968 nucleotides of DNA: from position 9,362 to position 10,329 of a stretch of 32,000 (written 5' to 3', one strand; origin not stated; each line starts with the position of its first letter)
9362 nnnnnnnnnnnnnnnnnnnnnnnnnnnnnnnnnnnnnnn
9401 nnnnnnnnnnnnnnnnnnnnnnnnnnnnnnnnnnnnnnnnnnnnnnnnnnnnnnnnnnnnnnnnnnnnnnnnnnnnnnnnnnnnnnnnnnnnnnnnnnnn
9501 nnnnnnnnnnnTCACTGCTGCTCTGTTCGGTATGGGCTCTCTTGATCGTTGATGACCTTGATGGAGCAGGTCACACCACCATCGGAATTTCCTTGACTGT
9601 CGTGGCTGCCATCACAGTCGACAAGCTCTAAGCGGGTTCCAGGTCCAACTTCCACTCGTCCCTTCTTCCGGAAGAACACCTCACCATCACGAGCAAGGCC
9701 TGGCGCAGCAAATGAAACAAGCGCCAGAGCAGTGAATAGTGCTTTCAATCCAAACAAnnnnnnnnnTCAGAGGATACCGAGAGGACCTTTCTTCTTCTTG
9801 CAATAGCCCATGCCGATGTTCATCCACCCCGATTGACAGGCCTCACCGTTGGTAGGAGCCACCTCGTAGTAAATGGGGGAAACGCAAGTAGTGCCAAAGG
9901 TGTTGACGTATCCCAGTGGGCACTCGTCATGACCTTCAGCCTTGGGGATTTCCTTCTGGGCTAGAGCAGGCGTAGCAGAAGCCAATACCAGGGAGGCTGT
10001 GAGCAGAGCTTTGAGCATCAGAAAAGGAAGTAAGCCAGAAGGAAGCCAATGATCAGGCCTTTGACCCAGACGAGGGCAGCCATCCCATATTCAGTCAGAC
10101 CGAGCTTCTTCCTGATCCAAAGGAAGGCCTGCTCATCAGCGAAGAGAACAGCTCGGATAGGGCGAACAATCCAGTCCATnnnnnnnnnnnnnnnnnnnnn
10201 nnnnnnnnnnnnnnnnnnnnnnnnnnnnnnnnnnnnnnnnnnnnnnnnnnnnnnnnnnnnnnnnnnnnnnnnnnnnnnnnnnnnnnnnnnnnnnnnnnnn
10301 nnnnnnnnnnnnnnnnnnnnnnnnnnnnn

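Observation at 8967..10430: Five-gene translationally coupled operon encoding only small exported or membrane proteins, including an unannotated 53-aa gene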

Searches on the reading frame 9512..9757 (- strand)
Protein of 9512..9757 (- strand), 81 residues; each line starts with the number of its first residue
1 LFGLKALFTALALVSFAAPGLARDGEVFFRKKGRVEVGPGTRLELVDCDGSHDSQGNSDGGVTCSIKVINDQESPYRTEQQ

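Call 3: search_protein_families(library=pfam, max_evalue=1, proteins=[window:9512-9757:-])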
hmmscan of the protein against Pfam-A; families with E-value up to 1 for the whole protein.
window:9512-9757:- (81 aa): 0 families

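Call 4: search_protein_families(library=ncbifam, max_evalue=1, proteins=[window:9512-9757:-])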
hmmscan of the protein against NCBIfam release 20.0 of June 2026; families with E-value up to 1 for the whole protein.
window:9512-9757:- (81 aa): 0 families

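Call 67: search_protein_families(library=padloc, max_evalue=1, proteins=[window:9512-9757:-])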
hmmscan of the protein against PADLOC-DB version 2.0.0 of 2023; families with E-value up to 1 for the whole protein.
window:9512-9757:- (81 aa): 0 families

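Call 68: search_protein_families(library=phrogs, max_evalue=1, proteins=[window:9512-9757:-])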
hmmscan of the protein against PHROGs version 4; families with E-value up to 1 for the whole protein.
window:9512-9757:- (81 aa): 1 family
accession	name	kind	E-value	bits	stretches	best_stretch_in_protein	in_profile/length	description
phrog_8357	-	unknown function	0.079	14.4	1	31-62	19-51/74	-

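Call 88: search_solved_structures(query=window:9515-9748:-, max_evalue=10)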
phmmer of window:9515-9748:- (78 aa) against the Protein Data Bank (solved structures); distinct sequences matched with E-value up to 10: 1.
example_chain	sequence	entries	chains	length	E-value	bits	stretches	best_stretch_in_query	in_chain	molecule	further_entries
1uoy_A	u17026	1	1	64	5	10.7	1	28-61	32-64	BUBBLE PROTEIN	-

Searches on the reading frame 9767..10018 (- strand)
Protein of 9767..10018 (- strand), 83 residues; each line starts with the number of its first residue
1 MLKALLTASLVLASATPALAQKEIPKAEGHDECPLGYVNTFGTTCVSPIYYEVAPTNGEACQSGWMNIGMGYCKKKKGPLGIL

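Call 3: search_protein_families(library=pfam, max_evalue=1, proteins=[window:9767-10018:-])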
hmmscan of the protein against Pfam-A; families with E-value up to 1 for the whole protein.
window:9767-10018:- (83 aa): 3 families
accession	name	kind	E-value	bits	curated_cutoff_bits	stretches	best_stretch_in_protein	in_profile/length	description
PF09717.15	CPW_WPC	-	0.033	15.5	23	0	31-52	7-28/59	Plasmodium falciparum domain of unknown function (CPW_WPC)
PF11082.13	DUF2880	-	0.14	12.9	25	1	9-35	5-31/79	Protein of unknown function (DUF2880)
PF24633.1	DUF7630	-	0.38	11.4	27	0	32-46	27-43/45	Domain of unknown function (DUF7630)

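Call 4: search_protein_families(library=ncbifam, max_evalue=1, proteins=[window:9767-10018:-])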
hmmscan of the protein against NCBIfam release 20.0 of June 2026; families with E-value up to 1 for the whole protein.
window:9767-10018:- (83 aa): 0 families

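Call 10: find_homologous_proteins(query=window:9767-10018:-, max_evalue=0.01)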
Query window:9767-10018:- (83 aa): 389 proteins with E <= 0.01 among 390 candidates; the best 120 are listed.
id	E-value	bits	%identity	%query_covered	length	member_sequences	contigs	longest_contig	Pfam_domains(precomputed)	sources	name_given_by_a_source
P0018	8.6e-49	181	98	100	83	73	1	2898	-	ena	-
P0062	9.6e-48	177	95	100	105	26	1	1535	-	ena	-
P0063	1.0e-43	164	90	76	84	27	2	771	-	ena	-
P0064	8.1e-43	162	95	76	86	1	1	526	-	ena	-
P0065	1.7e-42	161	92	80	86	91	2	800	-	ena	-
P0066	1.8e-42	161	89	76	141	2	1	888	-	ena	-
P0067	3.3e-42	160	87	76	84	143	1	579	-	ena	-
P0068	6.5e-42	159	87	76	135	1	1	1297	-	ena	-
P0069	8.5e-42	158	89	84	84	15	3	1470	-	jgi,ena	-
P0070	8.8e-42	158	88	81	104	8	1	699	-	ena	-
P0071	8.9e-42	158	92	76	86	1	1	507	-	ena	-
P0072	9.5e-42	158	90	76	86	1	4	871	-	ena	-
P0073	1.3e-41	158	90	76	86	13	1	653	-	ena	-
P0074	1.4e-41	158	91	77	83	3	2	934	-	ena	-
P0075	1.6e-41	157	90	76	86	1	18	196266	-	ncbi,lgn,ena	-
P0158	6.5e-38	146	74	99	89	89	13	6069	-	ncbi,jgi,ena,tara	tara:strand:+ start:45 stop:314 length:270 start_codon:yes stop_codon:yes gene_type:complete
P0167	1.9e-37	144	85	80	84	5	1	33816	-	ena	-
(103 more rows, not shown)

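Call 12: find_encoding_contigs(protein=P0075, flank=6000, max_places=4)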
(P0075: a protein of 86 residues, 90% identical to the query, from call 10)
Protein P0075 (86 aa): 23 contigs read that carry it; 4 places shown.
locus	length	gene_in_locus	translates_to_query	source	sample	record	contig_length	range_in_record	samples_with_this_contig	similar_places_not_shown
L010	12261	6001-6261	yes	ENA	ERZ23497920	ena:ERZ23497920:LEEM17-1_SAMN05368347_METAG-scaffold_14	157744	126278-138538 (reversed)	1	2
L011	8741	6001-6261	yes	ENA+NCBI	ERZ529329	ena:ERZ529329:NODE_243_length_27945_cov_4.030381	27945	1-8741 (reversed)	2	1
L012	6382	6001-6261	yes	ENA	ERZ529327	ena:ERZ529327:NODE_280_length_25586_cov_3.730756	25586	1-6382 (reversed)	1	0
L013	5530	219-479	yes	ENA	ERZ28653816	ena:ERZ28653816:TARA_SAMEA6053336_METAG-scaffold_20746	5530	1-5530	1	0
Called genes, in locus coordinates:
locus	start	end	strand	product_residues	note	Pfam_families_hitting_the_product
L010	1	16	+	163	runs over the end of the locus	PF01467:CTP_transf_like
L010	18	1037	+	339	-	-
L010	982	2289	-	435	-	PF02113:Peptidase_S13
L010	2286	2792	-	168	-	PF14221:DUF4330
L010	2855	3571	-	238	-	PF09353:DUF1995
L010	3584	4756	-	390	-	-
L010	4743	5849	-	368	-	PF01678:DAP_epimerase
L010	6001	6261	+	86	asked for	-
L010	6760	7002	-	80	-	-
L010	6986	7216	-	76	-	-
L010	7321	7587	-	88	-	-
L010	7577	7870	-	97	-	-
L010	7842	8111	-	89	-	-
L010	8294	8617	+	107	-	-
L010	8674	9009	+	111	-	-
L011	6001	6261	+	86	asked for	-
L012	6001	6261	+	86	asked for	-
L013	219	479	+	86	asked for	-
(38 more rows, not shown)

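Call 13: find_encoding_contigs(protein=P0167, flank=6000, max_places=3)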
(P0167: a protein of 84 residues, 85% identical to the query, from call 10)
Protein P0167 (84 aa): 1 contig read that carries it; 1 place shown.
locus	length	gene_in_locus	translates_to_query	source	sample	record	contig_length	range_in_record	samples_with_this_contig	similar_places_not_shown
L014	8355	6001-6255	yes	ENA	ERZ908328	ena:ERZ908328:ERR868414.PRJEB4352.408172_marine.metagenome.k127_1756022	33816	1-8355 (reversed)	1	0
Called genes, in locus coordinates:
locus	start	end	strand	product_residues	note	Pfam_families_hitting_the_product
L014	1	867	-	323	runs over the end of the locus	PF01545:Cation_efflux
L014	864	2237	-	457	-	PF01134:GIDA, PF01262:AlaDh_PNT_C (faint)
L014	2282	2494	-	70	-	PF06298:PsbY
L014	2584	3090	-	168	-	PF25084:LbH_EIF2B (weak), PF14602:Hexapep_2 (weak), PF00132:Hexapep, PF14602:Hexapep_2 (weak)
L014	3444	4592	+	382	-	PF13450:NAD_binding_8, PF13454:NAD_binding_9 (faint)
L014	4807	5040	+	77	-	-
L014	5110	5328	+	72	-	-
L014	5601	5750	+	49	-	-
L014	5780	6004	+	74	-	-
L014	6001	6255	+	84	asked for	-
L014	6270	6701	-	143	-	-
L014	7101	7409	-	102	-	-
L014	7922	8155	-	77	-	-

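Call 14: find_encoding_contigs(protein=P0158, flank=6000, max_places=4)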
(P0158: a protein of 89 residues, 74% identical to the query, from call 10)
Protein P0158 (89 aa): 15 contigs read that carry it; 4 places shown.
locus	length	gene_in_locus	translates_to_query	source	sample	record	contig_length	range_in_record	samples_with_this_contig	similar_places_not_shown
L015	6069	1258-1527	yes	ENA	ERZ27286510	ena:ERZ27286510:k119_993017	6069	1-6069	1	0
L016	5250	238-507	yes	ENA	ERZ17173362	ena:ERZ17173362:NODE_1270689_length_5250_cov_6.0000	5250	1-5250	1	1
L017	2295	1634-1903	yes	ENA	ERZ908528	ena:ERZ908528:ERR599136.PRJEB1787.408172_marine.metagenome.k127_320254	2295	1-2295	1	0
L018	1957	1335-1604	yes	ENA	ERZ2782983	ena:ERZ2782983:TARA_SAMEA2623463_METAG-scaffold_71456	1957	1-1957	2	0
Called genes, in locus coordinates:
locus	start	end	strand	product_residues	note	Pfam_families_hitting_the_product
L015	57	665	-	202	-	PF01965:DJ-1_PfpI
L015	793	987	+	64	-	-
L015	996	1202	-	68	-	-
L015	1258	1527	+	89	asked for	-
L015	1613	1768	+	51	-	-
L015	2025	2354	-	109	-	PF00893:Multi_Drug_Res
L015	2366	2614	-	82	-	-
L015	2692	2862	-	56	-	-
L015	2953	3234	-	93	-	PF05019:Coq4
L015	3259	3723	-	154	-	PF05019:Coq4 (weak)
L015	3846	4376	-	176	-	-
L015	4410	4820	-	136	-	PF02566:OsmC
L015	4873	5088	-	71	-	-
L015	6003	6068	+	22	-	?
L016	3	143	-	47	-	?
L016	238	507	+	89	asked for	-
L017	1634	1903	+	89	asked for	-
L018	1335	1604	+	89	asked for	-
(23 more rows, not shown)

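Call 22: find_related_loci(query=A1, collection=metagenome_contigs, flank=5000)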
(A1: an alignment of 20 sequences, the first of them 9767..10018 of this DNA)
Query A1 (83 aa) in metagenome_contigs; peptide patterns used: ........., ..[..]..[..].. (x = any residue, [..] = any of these).
223 stretches matched a pattern; 168 encode a relative of the query (tblastn E <= 1e-3); the best 80 are kept; 80 distinct loci.
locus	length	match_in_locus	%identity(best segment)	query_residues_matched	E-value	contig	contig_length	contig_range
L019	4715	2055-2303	100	1-83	4e-53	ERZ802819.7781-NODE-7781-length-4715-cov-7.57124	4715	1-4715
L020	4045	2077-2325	100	1-83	4e-53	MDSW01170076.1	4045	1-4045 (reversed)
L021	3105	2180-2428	100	1-83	4e-53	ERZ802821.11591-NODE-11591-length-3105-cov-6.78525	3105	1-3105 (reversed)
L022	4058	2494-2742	100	1-83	4e-53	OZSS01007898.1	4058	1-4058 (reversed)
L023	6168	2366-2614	98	1-83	4e-52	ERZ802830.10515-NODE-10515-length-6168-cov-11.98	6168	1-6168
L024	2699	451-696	87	2-83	3e-47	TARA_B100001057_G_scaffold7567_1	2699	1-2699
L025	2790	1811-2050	88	6-83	4e-44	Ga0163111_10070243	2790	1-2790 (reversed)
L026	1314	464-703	88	6-83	2e-45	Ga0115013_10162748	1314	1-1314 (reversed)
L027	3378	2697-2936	88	6-83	8e-44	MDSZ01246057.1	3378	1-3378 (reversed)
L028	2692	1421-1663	90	3-83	2e-42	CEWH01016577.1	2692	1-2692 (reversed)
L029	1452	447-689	90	3-83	2e-43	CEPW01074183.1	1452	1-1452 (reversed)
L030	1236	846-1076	83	7-83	8e-43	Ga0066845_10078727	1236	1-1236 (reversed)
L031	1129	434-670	82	5-83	2e-42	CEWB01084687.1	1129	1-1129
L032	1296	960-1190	79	7-83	1e-41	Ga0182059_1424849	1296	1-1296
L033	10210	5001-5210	87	14-83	8e-41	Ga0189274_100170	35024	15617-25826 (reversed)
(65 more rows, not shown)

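Call 23: find_related_loci(query=A1, collection=viral_contigs, flank=5000)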
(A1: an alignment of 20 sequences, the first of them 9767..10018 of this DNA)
Query A1 (83 aa) in viral_contigs; peptide patterns used: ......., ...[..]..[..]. (x = any residue, [..] = any of these).
33 stretches matched a pattern, but none encodes a relative of the query by tblastn (E <= 1e-3).

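Call 26: search_solved_structures(query=A1, max_evalue=10)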
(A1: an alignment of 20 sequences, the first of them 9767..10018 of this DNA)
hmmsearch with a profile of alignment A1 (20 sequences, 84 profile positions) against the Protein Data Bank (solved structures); distinct sequences matched with E-value up to 10: 2.
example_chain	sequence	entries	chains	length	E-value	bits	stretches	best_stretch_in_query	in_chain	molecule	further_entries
8ch0_A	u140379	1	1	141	5.3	10.2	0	59-76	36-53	Consensus tetratricopeptide repeat protein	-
2fo7_A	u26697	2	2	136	7.4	9.7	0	59-76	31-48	SYNTHETIC CONSENSUS TPR PROTEIN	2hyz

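Call 29: predict_structure(alignment_id=A1)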
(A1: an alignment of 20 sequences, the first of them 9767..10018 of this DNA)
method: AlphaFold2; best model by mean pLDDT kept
length: 83 residues; sequences in the alignment: 20
mean_pLDDT: 73.2   pTM: 0.55
mean pLDDT of the five models: 73.2, 71.4, 70.2, 66.1, 65.7
residues with pLDDT >= 90: 0; 70-90: 58; 50-70: 13; < 50: 12
segments of 3 or more residues with pLDDT < 50: 1-3, 10-17
pLDDT, mean of each block of 10 residues (from residue 1): 53 49 74 80 82 86 85 84 52
secondary structure, 60 per line:
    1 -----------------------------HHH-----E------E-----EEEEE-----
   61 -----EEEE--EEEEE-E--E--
elements in order: E51-55 E66-69 E72-76

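Call 35: fold_search(model_id=the predicted structure, library=pdb)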
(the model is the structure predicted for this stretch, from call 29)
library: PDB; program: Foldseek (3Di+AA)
matches with E <= 10: 20; with E <= 0.001: 0
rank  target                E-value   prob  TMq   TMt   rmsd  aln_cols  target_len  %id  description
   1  9lwf_K                3.2e+00  0.25  0.30  0.04   1.5        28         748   14  Cryo-EM structure of dual sensor bound GATOR2 complex (released 2025-08-13)
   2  7uhy_B                4.4e+00  0.16  0.28  0.03   1.5        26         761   15  Human GATOR2 complex (released 2022-07-20)
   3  1osy_B                4.7e+00  0.01  0.15  0.11  10.0        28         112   14  Crystal structure of FIP-Fve fungal immunomodulatory protein (released 2003-11-04)
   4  7uhy_A                5.8e+00  0.15  0.30  0.04   1.5        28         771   14  Human GATOR2 complex (released 2022-07-20)
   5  9lvj_K                7.1e+00  0.13  0.28  0.03   1.5        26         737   15  Cryo-EM structure of Sestrin2 bound human GATOR2 complex (released 2025-08-13)
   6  6aij                  7.1e+00  0.01  0.15  0.03   5.8        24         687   17  Cyclodextrin glycosyltransferase from Paenibacillus macerans mutant N603D (released 2018-10-10)
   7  8ydb_J                7.6e+00  0.03  0.23  0.07   6.4        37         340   16  Type I-FHNH Cascade-dsDNA intermediate complex (released 2024-07-31)
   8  6qgl_A                8.1e+00  0.01  0.14  0.03   9.5        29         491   21  Crystal structure of VP5 from Haloarchaeal pleomorphic virus 6 (released 2019-02-27)
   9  4u4j                  8.1e+00  0.01  0.14  0.02  11.1        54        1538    7  Crystal structure of Salmonella alpha-2-macroglobulin mutant Y1175G (released 2014-09-17)
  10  2vmi                  8.1e+00  0.01  0.09  0.06   9.9        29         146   24  The structure of seleno-methionine labelled CBM51 from Clostridium perfringens GH95 (released 2008-02-19)
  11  5ztb_E                8.6e+00  0.01  0.14  0.17   8.5        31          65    3  Structure of Sulfurtransferase (released 2019-06-12)
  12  8bdw_H                8.6e+00  0.01  0.13  0.12   8.7        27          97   18  Crystal structure of CnaB2 domain from Lactobacillus plantarum (released 2023-02-22)
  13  4jcl                  8.6e+00  0.01  0.15  0.03   7.7        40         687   18  Crystal structure of Alpha-CGT from Paenibacillus macerans at 1.7 Angstrom resolution (released 2014-02-26)
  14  2vmh                  8.6e+00  0.00  0.08  0.06  10.3        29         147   24  The structure of CBM51 from Clostridium perfringens GH95 (released 2008-02-19)
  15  8es4_F                9.2e+00  0.01  0.15  0.09   9.3        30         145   10  Focused reconstruction of HRP29 tail (released 2023-10-18)
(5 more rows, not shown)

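Call 51: search_protein_representatives(alignment_id=A1)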
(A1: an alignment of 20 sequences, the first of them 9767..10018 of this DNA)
Query: 20 sequences, 84 profile positions. Proteins with E-value up to 0.001 (for the whole library): 113; up to 1e-10: 81; up to 1e-30: 29. The best 113 are listed.
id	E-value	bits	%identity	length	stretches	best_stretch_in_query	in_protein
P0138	7.5e-45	166.8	-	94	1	6-84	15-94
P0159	2.0e-43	162.3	-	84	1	3-84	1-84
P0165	3.6e-43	161.4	-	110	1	3-83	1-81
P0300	5.2e-43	160.9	-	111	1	3-84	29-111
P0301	1.9e-42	159.2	-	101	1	3-84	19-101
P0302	1.4e-41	156.4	-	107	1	8-84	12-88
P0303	2.4e-41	155.6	-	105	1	3-83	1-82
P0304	3.1e-41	155.2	-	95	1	16-84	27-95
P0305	4.3e-40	151.6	-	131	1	2-78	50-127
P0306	2.2e-39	149.3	-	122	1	3-83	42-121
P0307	2.2e-39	149.3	-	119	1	4-84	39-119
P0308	3.9e-39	148.5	-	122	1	3-83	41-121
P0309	9.7e-39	147.2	-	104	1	3-77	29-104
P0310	2.2e-38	146.1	-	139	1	3-83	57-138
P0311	2.0e-37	143.0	-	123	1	3-83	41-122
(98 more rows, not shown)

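Call 67: search_protein_families(library=padloc, max_evalue=1, proteins=[window:9767-10018:-])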
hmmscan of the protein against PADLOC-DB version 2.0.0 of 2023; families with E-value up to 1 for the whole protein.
window:9767-10018:- (83 aa): 0 families

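Call 68: search_protein_families(library=phrogs, max_evalue=1, proteins=[window:9767-10018:-])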
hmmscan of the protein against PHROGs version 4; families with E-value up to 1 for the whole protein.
window:9767-10018:- (83 aa): 0 families

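Call 69: search_dna_similar(query=window:9767-10018:-, collection=phages, mode=protein, max_evalue=0.01)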
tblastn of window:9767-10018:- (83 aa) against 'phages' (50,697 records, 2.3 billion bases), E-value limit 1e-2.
No match.

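Call 97: search_protein_families(library=pfam, max_evalue=1, proteins=[L014:5601-5747:+])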
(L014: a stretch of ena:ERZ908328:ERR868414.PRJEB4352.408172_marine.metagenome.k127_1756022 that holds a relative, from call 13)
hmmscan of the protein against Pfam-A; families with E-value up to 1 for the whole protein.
L014:5601-5747:+ (49 aa): 0 families

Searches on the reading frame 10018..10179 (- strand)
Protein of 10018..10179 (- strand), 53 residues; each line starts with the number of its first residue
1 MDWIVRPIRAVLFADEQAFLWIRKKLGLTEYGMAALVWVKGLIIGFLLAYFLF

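Call 3: search_protein_families(library=pfam, max_evalue=1, proteins=[window:10018-10179:-])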
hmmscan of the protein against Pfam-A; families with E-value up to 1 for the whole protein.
window:10018-10179:- (53 aa): 0 families

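Call 4: search_protein_families(library=ncbifam, max_evalue=1, proteins=[window:10018-10179:-])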
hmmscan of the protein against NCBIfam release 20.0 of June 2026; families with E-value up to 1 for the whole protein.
window:10018-10179:- (53 aa): 0 families

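Call 9: find_encoding_contigs(protein=window:10018-10179:-, flank=6000, max_places=8)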
Protein window:10018-10179:- (53 aa): 23 contigs read that carry it; 8 places shown.
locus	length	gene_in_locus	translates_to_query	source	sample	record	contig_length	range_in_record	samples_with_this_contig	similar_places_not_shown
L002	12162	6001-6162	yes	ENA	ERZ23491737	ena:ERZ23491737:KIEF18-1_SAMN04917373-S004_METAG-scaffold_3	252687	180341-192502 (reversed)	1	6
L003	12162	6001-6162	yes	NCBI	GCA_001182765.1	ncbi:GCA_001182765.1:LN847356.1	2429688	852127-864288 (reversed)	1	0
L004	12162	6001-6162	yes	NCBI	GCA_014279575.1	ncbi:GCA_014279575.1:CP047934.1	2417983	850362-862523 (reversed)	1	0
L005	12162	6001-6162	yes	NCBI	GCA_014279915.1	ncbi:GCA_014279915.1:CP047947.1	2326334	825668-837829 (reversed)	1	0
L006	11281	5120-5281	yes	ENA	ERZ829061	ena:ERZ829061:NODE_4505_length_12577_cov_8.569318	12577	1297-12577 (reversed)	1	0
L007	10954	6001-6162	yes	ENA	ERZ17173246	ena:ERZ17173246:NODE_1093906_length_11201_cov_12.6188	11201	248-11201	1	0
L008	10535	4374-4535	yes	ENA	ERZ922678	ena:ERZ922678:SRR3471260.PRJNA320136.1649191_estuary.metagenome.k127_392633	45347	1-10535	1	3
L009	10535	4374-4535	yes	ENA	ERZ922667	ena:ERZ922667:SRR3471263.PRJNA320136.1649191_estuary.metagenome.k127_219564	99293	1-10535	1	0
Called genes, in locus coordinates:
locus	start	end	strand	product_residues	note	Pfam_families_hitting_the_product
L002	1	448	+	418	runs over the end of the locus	PF13481:AAA_25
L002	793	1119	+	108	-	-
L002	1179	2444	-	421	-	-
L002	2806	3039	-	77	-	-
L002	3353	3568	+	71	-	-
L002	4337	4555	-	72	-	-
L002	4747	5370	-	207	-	PF01786:AOX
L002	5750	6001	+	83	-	-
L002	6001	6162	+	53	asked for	-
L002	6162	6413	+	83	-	-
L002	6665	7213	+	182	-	PF10989:DUF2808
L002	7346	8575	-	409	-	PF03616:Glt_symporter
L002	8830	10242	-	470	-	-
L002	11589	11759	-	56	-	-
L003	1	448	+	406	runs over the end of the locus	PF13481:AAA_25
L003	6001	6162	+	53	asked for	-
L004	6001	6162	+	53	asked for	-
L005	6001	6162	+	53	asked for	-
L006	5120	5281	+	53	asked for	-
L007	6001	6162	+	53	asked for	-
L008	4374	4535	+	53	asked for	-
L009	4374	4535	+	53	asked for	-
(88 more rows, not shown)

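Call 67: search_protein_families(library=padloc, max_evalue=1, proteins=[window:10018-10179:-])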
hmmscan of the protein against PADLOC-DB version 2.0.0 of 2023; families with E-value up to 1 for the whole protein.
window:10018-10179:- (53 aa): 0 families

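Call 68: search_protein_families(library=phrogs, max_evalue=1, proteins=[window:10018-10179:-])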
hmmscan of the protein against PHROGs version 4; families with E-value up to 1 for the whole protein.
window:10018-10179:- (53 aa): 1 family
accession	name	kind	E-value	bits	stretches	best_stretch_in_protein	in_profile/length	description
phrog_14076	-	transcription regulation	0.3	12.6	1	16-38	15-37/86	transcriptional regulator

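Call 87: search_solved_structures(query=window:10021-10179:-, max_evalue=10)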
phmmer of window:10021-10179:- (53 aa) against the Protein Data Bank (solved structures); distinct sequences matched with E-value up to 10: 1.
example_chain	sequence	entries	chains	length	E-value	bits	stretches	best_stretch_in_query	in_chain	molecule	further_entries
9rgy_A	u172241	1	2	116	7.8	10.6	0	7-36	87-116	sc-apCC3-CW-0NTT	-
